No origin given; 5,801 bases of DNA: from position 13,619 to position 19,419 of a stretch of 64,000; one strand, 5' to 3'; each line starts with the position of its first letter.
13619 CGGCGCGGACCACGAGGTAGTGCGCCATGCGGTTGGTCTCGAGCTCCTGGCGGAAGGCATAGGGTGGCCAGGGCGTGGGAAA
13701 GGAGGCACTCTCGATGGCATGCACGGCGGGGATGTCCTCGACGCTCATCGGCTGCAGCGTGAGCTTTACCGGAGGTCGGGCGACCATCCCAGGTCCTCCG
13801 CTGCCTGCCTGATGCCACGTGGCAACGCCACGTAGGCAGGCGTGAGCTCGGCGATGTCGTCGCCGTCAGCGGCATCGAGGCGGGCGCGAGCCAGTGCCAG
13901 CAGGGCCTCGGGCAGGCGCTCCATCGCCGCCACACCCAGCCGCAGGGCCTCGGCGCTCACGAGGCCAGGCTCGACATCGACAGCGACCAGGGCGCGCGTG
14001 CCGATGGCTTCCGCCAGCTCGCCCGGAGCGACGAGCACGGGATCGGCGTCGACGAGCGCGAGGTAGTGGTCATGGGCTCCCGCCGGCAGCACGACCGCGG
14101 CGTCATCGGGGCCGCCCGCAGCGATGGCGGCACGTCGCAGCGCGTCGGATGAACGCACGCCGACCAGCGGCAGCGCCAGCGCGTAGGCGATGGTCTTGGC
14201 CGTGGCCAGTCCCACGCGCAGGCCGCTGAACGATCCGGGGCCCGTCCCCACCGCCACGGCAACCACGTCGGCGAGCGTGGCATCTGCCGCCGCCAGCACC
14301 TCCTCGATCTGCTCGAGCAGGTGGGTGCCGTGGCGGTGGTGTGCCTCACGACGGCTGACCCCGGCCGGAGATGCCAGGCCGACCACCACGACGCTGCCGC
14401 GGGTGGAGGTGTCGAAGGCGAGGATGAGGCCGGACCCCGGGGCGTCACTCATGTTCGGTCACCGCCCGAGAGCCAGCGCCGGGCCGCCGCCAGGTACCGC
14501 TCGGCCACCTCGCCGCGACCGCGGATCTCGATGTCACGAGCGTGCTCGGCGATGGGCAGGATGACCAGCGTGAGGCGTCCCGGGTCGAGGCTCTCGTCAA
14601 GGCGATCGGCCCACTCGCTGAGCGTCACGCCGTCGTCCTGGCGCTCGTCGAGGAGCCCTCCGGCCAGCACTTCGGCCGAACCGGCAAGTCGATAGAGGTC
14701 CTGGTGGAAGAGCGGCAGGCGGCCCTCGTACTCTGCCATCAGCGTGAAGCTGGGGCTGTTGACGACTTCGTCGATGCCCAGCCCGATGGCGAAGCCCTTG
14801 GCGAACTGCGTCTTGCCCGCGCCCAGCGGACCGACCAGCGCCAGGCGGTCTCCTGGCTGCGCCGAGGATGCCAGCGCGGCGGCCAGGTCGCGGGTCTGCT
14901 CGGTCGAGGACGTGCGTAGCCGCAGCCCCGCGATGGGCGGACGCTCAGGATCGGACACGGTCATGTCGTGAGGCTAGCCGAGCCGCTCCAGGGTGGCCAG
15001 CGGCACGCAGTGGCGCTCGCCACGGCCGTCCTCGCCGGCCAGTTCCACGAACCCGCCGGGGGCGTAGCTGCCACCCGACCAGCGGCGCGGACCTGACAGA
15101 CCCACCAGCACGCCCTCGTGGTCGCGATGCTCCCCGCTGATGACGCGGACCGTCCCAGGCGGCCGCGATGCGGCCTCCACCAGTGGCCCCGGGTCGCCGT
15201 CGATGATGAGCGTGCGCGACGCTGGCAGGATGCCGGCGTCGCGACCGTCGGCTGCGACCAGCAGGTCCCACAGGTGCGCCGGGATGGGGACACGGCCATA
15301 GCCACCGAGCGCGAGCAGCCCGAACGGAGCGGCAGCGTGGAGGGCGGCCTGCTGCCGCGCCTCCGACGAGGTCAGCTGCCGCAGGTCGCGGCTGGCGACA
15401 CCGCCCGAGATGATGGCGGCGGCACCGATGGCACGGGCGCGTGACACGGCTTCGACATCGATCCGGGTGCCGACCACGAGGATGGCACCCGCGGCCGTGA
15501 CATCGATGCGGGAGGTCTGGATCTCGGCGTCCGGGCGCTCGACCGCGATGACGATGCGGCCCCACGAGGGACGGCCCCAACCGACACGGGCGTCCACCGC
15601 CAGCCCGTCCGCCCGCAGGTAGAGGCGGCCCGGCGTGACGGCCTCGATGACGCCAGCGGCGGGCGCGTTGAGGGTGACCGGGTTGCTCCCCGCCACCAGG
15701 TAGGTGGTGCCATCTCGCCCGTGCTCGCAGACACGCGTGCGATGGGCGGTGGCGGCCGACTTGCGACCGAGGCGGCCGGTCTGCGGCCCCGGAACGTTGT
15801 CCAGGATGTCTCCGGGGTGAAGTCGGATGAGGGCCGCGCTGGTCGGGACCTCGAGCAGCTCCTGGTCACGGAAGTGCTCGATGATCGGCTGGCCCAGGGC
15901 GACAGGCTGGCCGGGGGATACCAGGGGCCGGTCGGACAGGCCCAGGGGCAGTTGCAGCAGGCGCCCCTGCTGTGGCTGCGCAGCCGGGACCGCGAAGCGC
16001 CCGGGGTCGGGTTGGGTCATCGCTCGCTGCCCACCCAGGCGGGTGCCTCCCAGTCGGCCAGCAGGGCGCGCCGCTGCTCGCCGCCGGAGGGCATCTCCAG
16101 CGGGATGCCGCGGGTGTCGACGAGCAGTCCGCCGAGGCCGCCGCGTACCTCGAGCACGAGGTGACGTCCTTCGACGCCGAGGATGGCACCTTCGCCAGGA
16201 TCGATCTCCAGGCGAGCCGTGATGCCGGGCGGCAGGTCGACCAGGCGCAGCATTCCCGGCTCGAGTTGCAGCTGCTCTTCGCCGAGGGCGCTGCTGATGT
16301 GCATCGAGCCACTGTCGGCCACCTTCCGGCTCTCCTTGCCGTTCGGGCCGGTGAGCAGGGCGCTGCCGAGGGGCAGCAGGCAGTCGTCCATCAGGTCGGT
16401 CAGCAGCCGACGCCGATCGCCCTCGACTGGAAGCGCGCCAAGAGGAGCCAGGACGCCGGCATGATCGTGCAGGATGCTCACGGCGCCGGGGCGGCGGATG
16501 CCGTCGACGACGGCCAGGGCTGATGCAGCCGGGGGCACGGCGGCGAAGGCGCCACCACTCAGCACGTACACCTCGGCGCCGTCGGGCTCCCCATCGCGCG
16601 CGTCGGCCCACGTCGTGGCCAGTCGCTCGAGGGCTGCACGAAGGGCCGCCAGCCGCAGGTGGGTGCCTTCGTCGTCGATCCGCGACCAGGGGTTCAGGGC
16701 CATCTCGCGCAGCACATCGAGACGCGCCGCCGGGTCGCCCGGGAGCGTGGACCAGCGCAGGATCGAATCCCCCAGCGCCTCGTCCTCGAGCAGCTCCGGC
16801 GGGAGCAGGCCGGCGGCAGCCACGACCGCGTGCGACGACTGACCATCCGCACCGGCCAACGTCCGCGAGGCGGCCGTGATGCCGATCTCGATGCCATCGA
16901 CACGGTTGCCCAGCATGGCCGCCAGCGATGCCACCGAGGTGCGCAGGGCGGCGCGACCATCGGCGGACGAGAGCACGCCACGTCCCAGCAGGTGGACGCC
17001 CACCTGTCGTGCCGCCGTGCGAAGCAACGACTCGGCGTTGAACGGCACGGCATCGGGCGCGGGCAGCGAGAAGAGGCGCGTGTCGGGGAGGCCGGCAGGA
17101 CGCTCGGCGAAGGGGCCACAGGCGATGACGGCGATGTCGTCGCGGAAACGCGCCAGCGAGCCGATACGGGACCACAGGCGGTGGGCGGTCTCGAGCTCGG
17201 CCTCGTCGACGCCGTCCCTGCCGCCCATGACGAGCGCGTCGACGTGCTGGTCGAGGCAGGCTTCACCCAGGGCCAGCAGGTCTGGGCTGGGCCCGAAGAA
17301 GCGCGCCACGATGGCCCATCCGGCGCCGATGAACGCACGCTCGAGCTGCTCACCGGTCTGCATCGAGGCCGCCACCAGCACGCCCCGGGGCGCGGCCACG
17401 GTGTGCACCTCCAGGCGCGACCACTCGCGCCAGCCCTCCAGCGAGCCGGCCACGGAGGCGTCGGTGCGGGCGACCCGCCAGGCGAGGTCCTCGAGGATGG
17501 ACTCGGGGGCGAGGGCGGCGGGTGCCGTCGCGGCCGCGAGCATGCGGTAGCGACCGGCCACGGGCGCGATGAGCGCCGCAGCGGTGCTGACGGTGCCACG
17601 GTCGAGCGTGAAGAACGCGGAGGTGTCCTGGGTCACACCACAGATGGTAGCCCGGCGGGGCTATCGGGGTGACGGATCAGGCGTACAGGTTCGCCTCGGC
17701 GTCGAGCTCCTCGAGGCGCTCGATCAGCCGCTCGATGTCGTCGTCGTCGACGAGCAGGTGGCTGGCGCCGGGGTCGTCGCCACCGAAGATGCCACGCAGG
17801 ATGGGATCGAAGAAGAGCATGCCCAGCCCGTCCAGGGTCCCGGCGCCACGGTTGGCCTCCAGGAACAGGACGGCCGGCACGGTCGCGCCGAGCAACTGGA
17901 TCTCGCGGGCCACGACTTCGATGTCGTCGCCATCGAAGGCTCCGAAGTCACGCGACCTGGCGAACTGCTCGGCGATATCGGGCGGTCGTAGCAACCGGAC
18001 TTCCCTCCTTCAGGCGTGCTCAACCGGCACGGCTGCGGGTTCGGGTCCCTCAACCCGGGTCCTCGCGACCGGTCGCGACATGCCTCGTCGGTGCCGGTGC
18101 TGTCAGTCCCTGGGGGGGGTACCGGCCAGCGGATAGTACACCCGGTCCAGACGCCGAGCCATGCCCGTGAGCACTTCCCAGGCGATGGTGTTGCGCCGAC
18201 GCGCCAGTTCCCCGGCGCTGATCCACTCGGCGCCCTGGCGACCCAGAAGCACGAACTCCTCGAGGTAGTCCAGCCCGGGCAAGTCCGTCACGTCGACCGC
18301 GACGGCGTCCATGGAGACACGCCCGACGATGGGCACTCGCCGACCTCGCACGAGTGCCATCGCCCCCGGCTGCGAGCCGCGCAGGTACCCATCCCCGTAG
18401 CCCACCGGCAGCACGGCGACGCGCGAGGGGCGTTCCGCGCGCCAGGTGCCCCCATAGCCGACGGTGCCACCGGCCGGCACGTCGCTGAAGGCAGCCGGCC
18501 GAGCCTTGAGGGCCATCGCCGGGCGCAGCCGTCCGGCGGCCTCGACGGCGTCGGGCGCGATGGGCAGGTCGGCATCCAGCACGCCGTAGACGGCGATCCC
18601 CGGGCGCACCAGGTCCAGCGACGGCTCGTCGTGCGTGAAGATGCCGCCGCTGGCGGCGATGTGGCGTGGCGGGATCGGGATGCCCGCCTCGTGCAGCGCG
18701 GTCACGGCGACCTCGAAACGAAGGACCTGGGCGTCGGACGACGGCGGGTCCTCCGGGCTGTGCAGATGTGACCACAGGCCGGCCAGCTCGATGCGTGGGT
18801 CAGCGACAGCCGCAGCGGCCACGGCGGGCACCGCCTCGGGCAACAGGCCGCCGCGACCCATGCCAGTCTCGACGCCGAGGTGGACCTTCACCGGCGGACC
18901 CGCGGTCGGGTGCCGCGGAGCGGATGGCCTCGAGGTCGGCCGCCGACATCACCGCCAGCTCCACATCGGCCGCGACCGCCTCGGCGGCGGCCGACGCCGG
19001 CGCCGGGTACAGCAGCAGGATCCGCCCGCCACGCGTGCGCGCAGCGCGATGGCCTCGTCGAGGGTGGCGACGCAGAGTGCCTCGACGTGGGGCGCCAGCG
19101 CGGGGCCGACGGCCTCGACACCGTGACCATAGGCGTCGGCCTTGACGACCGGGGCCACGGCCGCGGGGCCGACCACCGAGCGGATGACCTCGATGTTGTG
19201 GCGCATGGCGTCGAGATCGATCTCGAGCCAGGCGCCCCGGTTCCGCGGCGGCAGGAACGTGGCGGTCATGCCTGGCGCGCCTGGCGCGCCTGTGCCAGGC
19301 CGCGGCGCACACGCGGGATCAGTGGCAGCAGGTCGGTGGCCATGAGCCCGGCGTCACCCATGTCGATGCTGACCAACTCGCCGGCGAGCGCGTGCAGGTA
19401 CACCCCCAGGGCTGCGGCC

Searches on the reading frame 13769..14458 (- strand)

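Call 9: search_protein_families(library=ncbifam, max_evalue=0.00001, proteins=[window:13769-14458:-])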
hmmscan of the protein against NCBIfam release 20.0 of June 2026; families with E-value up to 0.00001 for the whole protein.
window:13769-14458:- (230 aa): 5 families
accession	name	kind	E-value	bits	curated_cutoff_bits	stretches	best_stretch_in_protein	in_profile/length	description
TIGR03725.1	T6A_YeaZ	equivalog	1.4e-33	116.7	69.3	1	12-210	1-211/212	tRNA (adenosine(37)-N6)-threonylcarbamoyltransferase complex dimerization subunit type 1 TsaB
TIGR03722.2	arch_KAE1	equivalog_domain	3.2e-10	39.7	375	1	31-135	34-138/323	KEOPS complex N(6)-L-threonylcarbamoyladenine synthase Kae1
TIGR00329.1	gcp_kae1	subfamily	3.8e-10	39.5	207.8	1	32-102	37-107/305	tRNA (adenosine(37)-N6)-threonylcarbamoyltransferase complex transferase subunit TsaD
TIGR03723.1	T6A_TsaD_YgjD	equivalog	1.1e-09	37.8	296.1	1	39-102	45-108/314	tRNA (adenosine(37)-N6)-threonylcarbamoyltransferase complex transferase subunit TsaD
NF007174.0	PRK09605.1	equivalog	1.8e-08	33.3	447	1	32-102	37-107/535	bifunctional N(6)-L-threonylcarbamoyladenine synthase/serine/threonine protein kinase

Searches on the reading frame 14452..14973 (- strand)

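Call 50: search_protein_families(library=ncbifam, max_evalue=1e-8, proteins=[window:14452-14973:-])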
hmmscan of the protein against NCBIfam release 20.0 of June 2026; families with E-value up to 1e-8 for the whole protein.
window:14452-14973:- (174 aa): 2 families
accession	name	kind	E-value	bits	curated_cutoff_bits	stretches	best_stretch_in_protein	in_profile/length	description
TIGR00150.1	T6A_YjeE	equivalog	8e-26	90.5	60.1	1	25-151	6-132/135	tRNA (adenosine(37)-N6)-threonylcarbamoyltransferase complex ATPase subunit type 1 TsaE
NF007931.0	PRK10646.1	equivalog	1.2e-15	57.8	246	1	25-151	12-138/153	tRNA (adenosine(37)-N6)-threonylcarbamoyltransferase complex ATPase subunit type 1 TsaE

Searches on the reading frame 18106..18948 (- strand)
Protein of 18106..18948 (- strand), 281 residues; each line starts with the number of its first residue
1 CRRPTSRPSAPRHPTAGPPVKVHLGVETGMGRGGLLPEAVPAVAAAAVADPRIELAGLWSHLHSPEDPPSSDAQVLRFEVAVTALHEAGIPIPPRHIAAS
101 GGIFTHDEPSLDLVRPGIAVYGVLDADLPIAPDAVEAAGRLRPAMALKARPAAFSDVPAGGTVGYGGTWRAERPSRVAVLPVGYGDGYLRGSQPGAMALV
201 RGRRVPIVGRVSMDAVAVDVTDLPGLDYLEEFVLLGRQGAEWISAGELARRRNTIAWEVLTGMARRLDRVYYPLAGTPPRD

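Call 50: search_protein_families(library=ncbifam, max_evalue=1e-8, proteins=[window:18106-18948:-])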
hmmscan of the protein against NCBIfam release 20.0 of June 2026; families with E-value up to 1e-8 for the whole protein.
window:18106-18948:- (281 aa): 9 families
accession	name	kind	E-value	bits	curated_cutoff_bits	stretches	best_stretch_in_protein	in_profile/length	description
NF033131.1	vanT-G-Cterm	exception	6.3e-55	186.5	460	1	17-271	113-368/368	serine racemase VanT catalytic subunit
TIGR00492.1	alr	equivalog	9.1e-53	179.5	168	1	20-271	120-367/369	alanine racemase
NF008897.0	PRK11930.1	equivalog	9.1e-48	162.9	804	1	20-272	577-820/822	bifunctional UDP-N-acetylmuramoyl-tripeptide:D-alanyl-D-alanine ligase/alanine racemase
NF002970.2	PRK03646.1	exception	2.6e-31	109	600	1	18-267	116-351/356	catabolic alanine racemase DadX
NF009879.0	PRK13340.1-4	subfamily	3.4e-28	98.6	434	1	19-266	158-399/406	alanine racemase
NF000791.0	PRK00053.2-2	equivalog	3.2e-27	95.6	218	1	20-270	106-338/340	alanine racemase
NF000792.0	PRK00053.2-3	equivalog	1.5e-26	93.4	384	1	53-271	154-358/360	alanine racemase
NF033132.1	vanT-CELN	equivalog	3.2e-26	92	900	1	19-268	452-694/697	membrane-bound serine racemase VanT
NF033133.1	vanT-L-cat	exception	2.5e-18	66.5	750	1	17-222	118-323/366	serine racemase VanT-L catalytic subunit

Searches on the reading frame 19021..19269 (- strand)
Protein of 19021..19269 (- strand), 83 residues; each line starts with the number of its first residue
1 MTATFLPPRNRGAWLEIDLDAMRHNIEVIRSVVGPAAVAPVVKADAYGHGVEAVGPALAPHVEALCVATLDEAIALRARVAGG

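Call 52: search_protein_families(library=ncbifam, max_evalue=0.001, proteins=[window:19021-19269:-])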
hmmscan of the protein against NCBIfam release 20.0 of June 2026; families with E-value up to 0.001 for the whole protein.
seq(83 aa): 9 families
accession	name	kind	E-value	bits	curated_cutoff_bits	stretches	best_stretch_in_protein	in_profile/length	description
TIGR00492.1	alr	equivalog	8.5e-18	64.4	168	1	12-79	2-71/369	alanine racemase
NF033131.1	vanT-G-Cterm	exception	7.5e-16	57.9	460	1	13-79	3-71/368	serine racemase VanT catalytic subunit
NF002970.2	PRK03646.1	exception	1.7e-11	43.8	600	1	15-79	7-70/356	catabolic alanine racemase DadX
NF008897.0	PRK11930.1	equivalog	1.8e-10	39.5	804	1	13-78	460-527/822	bifunctional UDP-N-acetylmuramoyl-tripeptide:D-alanyl-D-alanine ligase/alanine racemase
NF033132.1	vanT-CELN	equivalog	3.4e-10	39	900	1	15-78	342-407/697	membrane-bound serine racemase VanT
NF009879.0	PRK13340.1-4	subfamily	1.9e-09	36.8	434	1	12-78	41-109/406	alanine racemase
NF033133.1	vanT-L-cat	exception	1.6e-05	24.3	750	1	13-78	8-75/366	serine racemase VanT-L catalytic subunit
NF000791.0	PRK00053.2-2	equivalog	0.0001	21.6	218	1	15-75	4-66/340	alanine racemase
NF000792.0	PRK00053.2-3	equivalog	0.00014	21.1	384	1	15-80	6-72/360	alanine racemase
